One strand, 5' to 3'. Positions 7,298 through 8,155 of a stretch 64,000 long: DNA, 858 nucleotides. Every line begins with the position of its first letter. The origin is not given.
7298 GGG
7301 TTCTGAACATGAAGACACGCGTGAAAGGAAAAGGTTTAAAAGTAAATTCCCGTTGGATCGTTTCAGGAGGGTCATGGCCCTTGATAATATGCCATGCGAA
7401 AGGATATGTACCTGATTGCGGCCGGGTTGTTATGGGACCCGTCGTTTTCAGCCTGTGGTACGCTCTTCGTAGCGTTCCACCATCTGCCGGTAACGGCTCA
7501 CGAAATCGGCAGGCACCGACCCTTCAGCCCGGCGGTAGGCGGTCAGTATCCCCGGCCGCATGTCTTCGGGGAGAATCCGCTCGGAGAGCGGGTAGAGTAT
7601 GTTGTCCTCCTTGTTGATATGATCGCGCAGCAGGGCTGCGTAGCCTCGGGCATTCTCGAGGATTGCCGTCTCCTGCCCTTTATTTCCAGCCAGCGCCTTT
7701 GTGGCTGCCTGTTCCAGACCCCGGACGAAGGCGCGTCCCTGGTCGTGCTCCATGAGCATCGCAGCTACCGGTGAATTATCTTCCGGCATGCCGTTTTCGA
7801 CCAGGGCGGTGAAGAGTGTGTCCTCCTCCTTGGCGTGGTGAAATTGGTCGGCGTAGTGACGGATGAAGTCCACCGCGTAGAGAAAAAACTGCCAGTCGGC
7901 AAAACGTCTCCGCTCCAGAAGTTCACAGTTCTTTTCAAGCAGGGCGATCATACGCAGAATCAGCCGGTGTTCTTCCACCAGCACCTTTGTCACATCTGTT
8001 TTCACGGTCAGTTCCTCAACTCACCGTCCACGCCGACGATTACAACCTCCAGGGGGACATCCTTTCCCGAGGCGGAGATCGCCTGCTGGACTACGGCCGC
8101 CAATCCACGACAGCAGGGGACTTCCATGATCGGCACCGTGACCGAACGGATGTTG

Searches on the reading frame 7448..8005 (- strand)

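Call 51: search_protein_families(library=pfam, proteins=[window:7448-8005:-], max_evalue=0.0001)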
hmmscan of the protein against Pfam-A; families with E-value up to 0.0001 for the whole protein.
window:7448-8005:- (185 aa): 1 family
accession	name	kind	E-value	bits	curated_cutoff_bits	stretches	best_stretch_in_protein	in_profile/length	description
PF01814.28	Hemerythrin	-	2.7e-21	76.8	25.3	1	6-140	3-126/127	Hemerythrin HHE cation binding domain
